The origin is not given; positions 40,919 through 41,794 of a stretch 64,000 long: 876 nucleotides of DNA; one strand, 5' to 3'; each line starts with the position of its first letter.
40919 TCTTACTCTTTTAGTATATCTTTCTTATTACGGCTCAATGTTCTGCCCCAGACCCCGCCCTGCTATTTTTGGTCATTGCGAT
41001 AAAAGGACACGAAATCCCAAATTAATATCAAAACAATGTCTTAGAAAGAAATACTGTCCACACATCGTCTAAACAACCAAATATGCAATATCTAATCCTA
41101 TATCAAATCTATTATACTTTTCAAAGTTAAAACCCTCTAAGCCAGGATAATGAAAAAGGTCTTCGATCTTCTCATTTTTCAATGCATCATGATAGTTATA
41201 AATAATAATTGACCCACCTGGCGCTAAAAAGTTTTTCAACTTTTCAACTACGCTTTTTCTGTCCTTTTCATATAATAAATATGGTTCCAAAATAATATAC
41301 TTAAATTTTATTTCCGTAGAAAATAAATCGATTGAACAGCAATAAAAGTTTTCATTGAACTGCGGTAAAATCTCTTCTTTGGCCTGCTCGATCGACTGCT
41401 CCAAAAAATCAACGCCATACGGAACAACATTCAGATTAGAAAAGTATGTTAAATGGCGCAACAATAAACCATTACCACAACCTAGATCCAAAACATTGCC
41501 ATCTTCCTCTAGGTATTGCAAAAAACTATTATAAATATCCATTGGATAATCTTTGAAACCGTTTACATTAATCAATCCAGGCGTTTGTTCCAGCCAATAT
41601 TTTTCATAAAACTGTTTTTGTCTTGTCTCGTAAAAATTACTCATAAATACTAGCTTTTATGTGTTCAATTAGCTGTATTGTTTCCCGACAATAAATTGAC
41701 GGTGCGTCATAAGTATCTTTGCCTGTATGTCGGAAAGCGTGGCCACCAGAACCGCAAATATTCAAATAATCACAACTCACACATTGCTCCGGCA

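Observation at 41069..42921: RiPP-like cassette: 35-aa Cys-free peptide ORF - radical SAM/SPASM enzyme - SAM methyltransferase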

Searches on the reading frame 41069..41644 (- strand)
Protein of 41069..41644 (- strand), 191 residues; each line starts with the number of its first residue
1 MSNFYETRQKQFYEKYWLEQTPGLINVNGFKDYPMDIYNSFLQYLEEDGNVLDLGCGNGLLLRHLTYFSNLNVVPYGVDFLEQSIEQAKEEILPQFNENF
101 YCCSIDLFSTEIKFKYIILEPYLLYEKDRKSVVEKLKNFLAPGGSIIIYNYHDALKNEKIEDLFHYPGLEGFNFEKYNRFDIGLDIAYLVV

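Call 3: search_protein_families(library=ncbifam, proteins=[window:41069-41644:-], max_evalue=0.01)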
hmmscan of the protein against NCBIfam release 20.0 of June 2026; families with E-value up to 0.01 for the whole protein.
window:41069-41644:- (191 aa): 17 families
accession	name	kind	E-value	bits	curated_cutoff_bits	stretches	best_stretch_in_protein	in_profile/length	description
NF045667.1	MTase_DVU1556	equivalog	1.7e-07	31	155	1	46-148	21-119/213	DVU_1556 family methyltransferase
TIGR01983.1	UbiG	equivalog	4.2e-07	29.5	102.95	1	48-148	50-151/228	bifunctional 2-polyprenyl-6-hydroxyphenol methylase/3-demethylubiquinol 3-O-methyltransferase UbiG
NF041650.1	nod_mtase_NodS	equivalog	4.5e-07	29.8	300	1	50-154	41-145/190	nodulation methyltransferase NodS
TIGR02072.1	BioC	equivalog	7.7e-06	25.9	184.95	1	40-147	22-131/244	malonyl-ACP O-methyltransferase BioC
TIGR02081.1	metW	equivalog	3.6e-05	23.4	189.5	1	41-120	7-82/194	methionine biosynthesis protein MetW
NF040539.1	AST_met_ArsM_2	exception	3.9e-05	23.6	240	1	49-149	58-163/262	putative arsinothricin biosynthesis methyltransferase ArsM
NF043040.1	corrin_prot_MT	hypoth_equivalog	7.5e-05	22.3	180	1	38-149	31-148/216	corrinoid protein-associated methyltransferase CpaM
NF011529.0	PRK14968.1-3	equivalog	0.00011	21.7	162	1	46-137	33-122/198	putative methyltransferase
NF041820.1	daptide_MTase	equivalog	0.00021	20.8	175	1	47-151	36-145/243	daptide-type RiPP biosynthesis methyltransferase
NF050150.1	RiPP_MTase_ApyS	equivalog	0.0014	17.8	400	1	50-83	144-176/323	RiPP biosynthesis methyltransferase ApyS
TIGR04543.1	ketoArg_3Met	equivalog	0.002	17.3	425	1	46-92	148-193/336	2-ketoarginine methyltransferase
TIGR00740.1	TIGR00740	equivalog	0.0025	17.5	193.3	1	45-165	51-179/239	carboxy-S-adenosyl-L-methionine synthase CmoA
TIGR03534.1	RF_mod_PrmC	equivalog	0.0029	17.1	199.1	1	41-134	80-177/253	peptide chain release factor N(5)-glutamine methyltransferase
NF041536.1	ArsM_DUF2284_UU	exception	0.0031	15.9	575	1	44-150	73-182/459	arsenite methyltransferase/DUF2284 domain selenoprotein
TIGR02021.1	BchM-ChlM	equivalog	0.0043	16.5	158.9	1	39-125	42-130/218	magnesium protoporphyrin IX methyltransferase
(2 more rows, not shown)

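Call 4: search_protein_families(library=pfam, proteins=[window:41069-41644:-], max_evalue=0.01)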
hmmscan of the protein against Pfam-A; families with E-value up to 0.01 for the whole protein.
window:41069-41644:- (191 aa): 8 families
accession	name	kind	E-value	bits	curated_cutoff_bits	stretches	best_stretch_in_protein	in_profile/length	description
PF13847.12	Methyltransf_31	-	1.5e-12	47.9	27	1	46-162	2-124/145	Methyltransferase domain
PF13489.12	Methyltransf_23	-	2e-09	37.8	27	1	35-151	10-119/164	Methyltransferase domain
PF13649.12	Methyltransf_25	-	3.3e-09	37.8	27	1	51-144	1-97/97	Methyltransferase domain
PF08242.18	Methyltransf_12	-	8.2e-08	33.3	30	1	52-145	1-97/98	Methyltransferase domain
PF05175.20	MTS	-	4.3e-07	30.2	23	1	41-165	23-155/170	Methyltransferase small domain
PF08241.18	Methyltransf_11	-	7.9e-07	30.1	21.2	1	52-148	1-95/95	Methyltransferase domain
PF05401.17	NodS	-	4.6e-06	27.1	24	1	48-149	44-145/201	Nodulation protein S (NodS)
PF07021.18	MetW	-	0.0035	17.5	21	1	41-88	7-52/193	Methionine biosynthesis protein MetW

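Call 43: search_solved_structures(query=window:41069-41644:-, max_evalue=0.01)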
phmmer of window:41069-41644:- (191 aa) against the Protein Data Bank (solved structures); distinct sequences matched with E-value up to 0.01: 14.
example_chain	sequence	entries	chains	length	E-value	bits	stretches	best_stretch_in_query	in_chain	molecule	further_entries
9rfr_A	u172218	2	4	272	6.5e-06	29.3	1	40-149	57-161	Ubiquinone biosynthesis O-methyltransferase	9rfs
1im8_A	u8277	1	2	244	0.00051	23.1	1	42-165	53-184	YecO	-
1ve3_A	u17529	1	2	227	0.0011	22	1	27-149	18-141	hypothetical protein PH0226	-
5dm1_A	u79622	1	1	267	0.0014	21.6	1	44-146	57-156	Methyltransferase domain family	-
5dm2_A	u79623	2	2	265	0.0015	21.6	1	44-146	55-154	Methyltransferase domain family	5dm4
5kn4_A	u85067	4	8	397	0.0015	21.5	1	31-151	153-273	Pavine N-methyltransferase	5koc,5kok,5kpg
3sm3_A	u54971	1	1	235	0.0016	21.5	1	34-98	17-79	SAM-dependent methyltransferases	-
4kwc_A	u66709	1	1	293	0.0019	21.2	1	44-146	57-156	BpumL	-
8rdl_A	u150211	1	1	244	0.0029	20.6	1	49-150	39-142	ToxA protein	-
5cvd_A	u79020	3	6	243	0.0041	20.1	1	9-149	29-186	N-terminal Xaa-Pro-Lys N-methyltransferase 1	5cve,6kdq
2ex4_A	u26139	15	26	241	0.0043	20.1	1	9-149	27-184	adrenal gland protein AD-003 | N-terminal Xaa-Pro-Lys N-methyltransferase 1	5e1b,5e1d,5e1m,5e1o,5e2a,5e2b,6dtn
5kpc_A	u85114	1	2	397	0.005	19.8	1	31-151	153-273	Pavine N-methyltransferase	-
3e8s_A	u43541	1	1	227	0.0089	19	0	49-153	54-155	Putative SAM Dependent Methyltransferase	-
4iv8_A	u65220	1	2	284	0.0096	18.9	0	44-157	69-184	Phosphoethanolamine N-methyltransferase,putative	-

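Call 53: find_homologous_proteins(query=window:41069-41644:-, max_evalue=0.00001)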
Query window:41069-41644:- (191 aa): 40 proteins with E <= 0.00001 among 134 candidates.
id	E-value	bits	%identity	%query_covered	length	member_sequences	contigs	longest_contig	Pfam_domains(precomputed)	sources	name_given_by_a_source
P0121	2.0e-124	431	100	100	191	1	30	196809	PF13847.13,PF13489.13,PF05175.21,PF13649.13,PF08241.19,PF08242.19,PF05401.17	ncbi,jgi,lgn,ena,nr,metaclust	ncbi:class I SAM-dependent methyltransferase [Candidatus Falkowbacteria bacterium]|jgi:2-polyprenyl-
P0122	2.7e-86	306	69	99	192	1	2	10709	PF13847.13,PF13489.13,PF05175.21,PF13649.13,PF08241.19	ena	-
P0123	1.3e-37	147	47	80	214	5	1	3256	PF13847.13,PF13489.13,PF13649.13,PF08241.19,PF08242.19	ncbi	-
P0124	4.6e-37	146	45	80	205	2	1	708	PF13847.13,PF13489.13,PF05175.21,PF13649.13,PF08241.19,PF08242.19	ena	-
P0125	3.6e-36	143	43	84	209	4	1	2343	PF13847.13,PF13489.13,PF05175.21,PF13649.13,PF08241.19,PF08242.19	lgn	-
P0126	5.4e-36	142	46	82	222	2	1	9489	PF13847.13,PF13489.13,PF05175.21,PF13649.13,PF08241.19,PF08242.19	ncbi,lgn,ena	-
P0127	9.1e-36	141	43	84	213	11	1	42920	PF13847.13,PF13489.13,PF13649.13,PF08241.19,PF08242.19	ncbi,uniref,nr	ncbi:bifunctional 2-polyprenyl-6-hydroxyphenol methylase/3-demethylubiquinol 3-O-methyltransferase U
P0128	9.6e-36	141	43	81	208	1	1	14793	PF13847.13,PF13489.13,PF05175.21,PF13649.13,PF08241.19,PF08242.19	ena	-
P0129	1.5e-35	141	46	80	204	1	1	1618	PF13847.13,PF13489.13,PF13649.13,PF08241.19,PF08242.19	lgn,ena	-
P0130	1.1e-34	138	48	74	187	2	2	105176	PF13847.13,PF13489.13,PF05175.21,PF13649.13,PF08241.19,PF08242.19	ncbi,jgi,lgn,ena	ncbi:MAG: class I SAM-dependent methyltransferase [Candidatus Asgardarchaeum sp.]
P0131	1.4e-34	138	38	96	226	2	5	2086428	PF13847.13,PF13489.13,PF13649.13,PF08241.19,PF08242.19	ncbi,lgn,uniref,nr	ncbi:bifunctional 2-polyprenyl-6-hydroxyphenol methylase/3-demethylubiquinol 3-O-methyltransferase U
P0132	2.4e-33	134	39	97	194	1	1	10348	PF13847.13,PF13489.13,PF13649.13,PF08241.19,PF08242.19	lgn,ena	-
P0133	3.4e-33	133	36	96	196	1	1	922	PF13847.13,PF13489.13,PF13649.13,PF08241.19,PF08242.19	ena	-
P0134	4.0e-33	133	42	82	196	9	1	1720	PF13847.13,PF13489.13,PF05175.21,PF13649.13,PF08241.19,PF08242.19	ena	-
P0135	6.0e-33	132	36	96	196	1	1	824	PF13847.13,PF13489.13,PF13649.13,PF08241.19,PF08242.19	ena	-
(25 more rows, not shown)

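Call 54: find_encoding_contigs(protein=P0122, flank=5000, max_places=2)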
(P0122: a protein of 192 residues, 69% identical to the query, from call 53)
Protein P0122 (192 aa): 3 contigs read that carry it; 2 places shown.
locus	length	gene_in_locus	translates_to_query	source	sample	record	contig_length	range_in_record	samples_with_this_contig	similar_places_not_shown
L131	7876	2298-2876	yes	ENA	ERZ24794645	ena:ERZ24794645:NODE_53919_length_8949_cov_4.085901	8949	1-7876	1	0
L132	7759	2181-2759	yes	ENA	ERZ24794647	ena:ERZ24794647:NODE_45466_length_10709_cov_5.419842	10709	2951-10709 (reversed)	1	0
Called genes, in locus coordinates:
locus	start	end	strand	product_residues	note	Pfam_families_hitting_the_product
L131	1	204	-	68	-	?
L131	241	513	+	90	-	-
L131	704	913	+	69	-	-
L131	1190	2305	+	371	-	PF04055:Radical_SAM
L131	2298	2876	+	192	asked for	PF05175:MTS (weak), PF13489:Methyltransf_23, PF13847:Methyltransf_31, PF08241:Methyltransf_11 (weak), PF13649:Methyltransf_25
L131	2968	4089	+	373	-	-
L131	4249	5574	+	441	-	PF02689:Herpes_Helicase (faint), PF05970:PIF1, PF13245:AAA_19, PF13604:AAA_30, PF01443:Viral_helicase1 (faint)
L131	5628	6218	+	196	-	-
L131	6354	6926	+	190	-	-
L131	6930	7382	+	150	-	-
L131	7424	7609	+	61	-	-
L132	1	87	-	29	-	?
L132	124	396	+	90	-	-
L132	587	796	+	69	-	-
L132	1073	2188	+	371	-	PF04055:Radical_SAM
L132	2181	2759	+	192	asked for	PF05175:MTS (weak), PF13489:Methyltransf_23, PF13847:Methyltransf_31, PF08241:Methyltransf_11 (weak), PF13649:Methyltransf_25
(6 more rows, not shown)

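Call 55: find_encoding_contigs(protein=P0127, flank=4000, max_places=2)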
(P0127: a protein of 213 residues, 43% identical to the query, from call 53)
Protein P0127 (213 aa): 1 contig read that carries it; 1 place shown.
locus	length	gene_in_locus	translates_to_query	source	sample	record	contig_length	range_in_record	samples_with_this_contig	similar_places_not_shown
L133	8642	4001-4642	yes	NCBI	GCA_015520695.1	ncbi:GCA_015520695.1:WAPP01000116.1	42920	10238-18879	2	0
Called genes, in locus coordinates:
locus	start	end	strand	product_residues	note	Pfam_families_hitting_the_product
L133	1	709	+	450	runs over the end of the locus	PF08323:Glyco_transf_5, PF13439:Glyco_transf_4, PF13579:Glyco_trans_4_4, PF20706:GT4-conflict, PF00534:Glycos_transf_1, PF13692:Glyco_trans_1_4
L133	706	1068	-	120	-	PF01900:RNase_P_Rpp14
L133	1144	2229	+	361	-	PF04055:Radical_SAM, PF26257:DUF8061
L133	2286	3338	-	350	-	PF01637:ATPase_2, PF13173:AAA_14 (faint), PF13401:AAA_22 (weak), PF21100:WHD_MCM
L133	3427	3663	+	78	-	PF02697:VAPB_antitox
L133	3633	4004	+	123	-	PF01850:PIN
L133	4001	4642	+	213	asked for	PF13489:Methyltransf_23, PF13847:Methyltransf_31, PF08241:Methyltransf_11, PF08242:Methyltransf_12, PF13649:Methyltransf_25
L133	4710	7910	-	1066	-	PF00133:tRNA-synt_1, PF01406:tRNA-synt_1e (faint), PF09334:tRNA-synt_1g, PF08264:Anticodon_1, PF19302:DUF5915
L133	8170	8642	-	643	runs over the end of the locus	PF00493:MCM (faint), PF07728:AAA_5 (faint), PF01078:Mg_chelatase, PF17863:AAA_lid_2, PF00092:VWA (weak), PF13519:VWA_2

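Call 78: predict_structure(alignment_id=A4)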
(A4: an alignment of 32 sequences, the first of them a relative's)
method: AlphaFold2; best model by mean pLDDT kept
length: 191 residues; sequences in the alignment: 32
mean_pLDDT: 92.2   pTM: 0.90
mean pLDDT of the five models: 92.2, 92.3, 91.6, 91.2, 89.7
residues with pLDDT >= 90: 138; 70-90: 48; 50-70: 5; < 50: 0
segments of 3 or more residues with pLDDT < 50: none
pLDDT, mean of each block of 10 residues (from residue 1): 86 88 80 93 95 97 98 98 97 98 97 98 94 96 95 89 88 83 83 64
secondary structure, 60 per line:
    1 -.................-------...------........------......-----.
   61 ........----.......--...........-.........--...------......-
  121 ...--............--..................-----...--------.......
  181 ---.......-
elements in order: H2-18 H35-42 E49-54 H60-68 E73-79 H82-92 H94-99 E100-102 E114-119 H126-137 E140-151 H152-157 E174-180 E184-190

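Call 80: search_protein_families(library=padloc, proteins=[window:41069-41644:-], max_evalue=0.001)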
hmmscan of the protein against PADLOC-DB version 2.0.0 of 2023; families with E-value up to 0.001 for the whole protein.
window:41069-41644:- (191 aa): 1 family
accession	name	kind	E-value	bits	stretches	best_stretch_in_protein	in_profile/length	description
PDLC04134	mad2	-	1.1e-10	38.9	1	45-155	289-401/492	mads_2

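Call 81: fold_search(model_id=the predicted structure, library=pdb)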
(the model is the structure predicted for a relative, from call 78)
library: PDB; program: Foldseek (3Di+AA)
matches with E <= 10: 1975; with E <= 0.001: 1231
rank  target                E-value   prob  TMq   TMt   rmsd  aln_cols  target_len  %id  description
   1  5kok_A                2.0e-09  1.00  0.51  0.30   5.4       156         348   21  Pavine N-methyltransferase in complex with Tetrahydropapaverine and S-adenosylhomocysteine pH 7.25 (released 2016-09-07)
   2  1ve3_A                2.6e-09  1.00  0.64  0.58   4.9       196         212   20  Crystal structure of PH0226 protein from Pyrococcus horikoshii OT3 (released 2005-05-24)
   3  5kok_B                2.8e-09  1.00  0.51  0.30   3.9       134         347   22  Pavine N-methyltransferase in complex with Tetrahydropapaverine and S-adenosylhomocysteine pH 7.25 (released 2016-09-07)
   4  5koc_A                3.6e-09  1.00  0.51  0.30   3.9       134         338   22  Pavine N-methyltransferase in complex with S-adenosylmethionine pH 7 (released 2016-09-07)
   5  3dtn_B                5.3e-09  1.00  0.56  0.51   9.1       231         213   14  Crystal structure of putative Methyltransferase-MM_2633 from Methanosarcina mazei . (released 2008-09-09)
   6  5kpg_A                6.4e-09  1.00  0.51  0.30   3.9       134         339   22  Pavine N-methyltransferase in complex with S-adenosylhomocysteine pH 7 (released 2016-09-07)
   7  3ofk_B                7.8e-09  1.00  0.65  0.64   4.9       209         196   16  Crystal structure of N-methyltransferase NodS from Bradyrhizobium japonicum WM9 in complex with S-adenosyl-l-homocyste (released 2010-10-27)
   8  7phf_D                8.3e-09  1.00  0.60  0.36   8.5       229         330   15  Chimeric carminomycin-4-O-methyltransferase (DnrK) with regions from 10-hydroxylase RdmB and 10-decarboxylase TamK (released 2022-09-07)
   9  3ofj                  8.9e-09  1.00  0.59  0.63   4.6       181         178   16  Crystal structure of N-methyltransferase NodS from Bradyrhizobium japonicum WM9 (released 2010-10-27)
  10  5kn4_A                1.0e-08  1.00  0.49  0.31  14.5       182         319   14  Pavine N-methyltransferase apoenzyme pH 6.0 (released 2016-09-07)
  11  5kpg_B                1.1e-08  1.00  0.51  0.30   3.9       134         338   22  Pavine N-methyltransferase in complex with S-adenosylhomocysteine pH 7 (released 2016-09-07)
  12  5koc_B                1.1e-08  1.00  0.51  0.31   3.9       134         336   22  Pavine N-methyltransferase in complex with S-adenosylmethionine pH 7 (released 2016-09-07)
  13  3ofk_C                1.4e-08  1.00  0.67  0.64   4.4       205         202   17  Crystal structure of N-methyltransferase NodS from Bradyrhizobium japonicum WM9 in complex with S-adenosyl-l-homocyste (released 2010-10-27)
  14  3ou6_B                1.5e-08  1.00  0.56  0.51   9.4       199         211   16  DhpI-SAM complex (released 2010-10-27)
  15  5bp7_A                1.6e-08  1.00  0.53  0.42   5.4       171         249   18  Crystal structure of SAM-dependent methyltransferase from Geobacter sulfurreducens in complex with S-Adenosyl-L-homocy (released 2015-06-10)
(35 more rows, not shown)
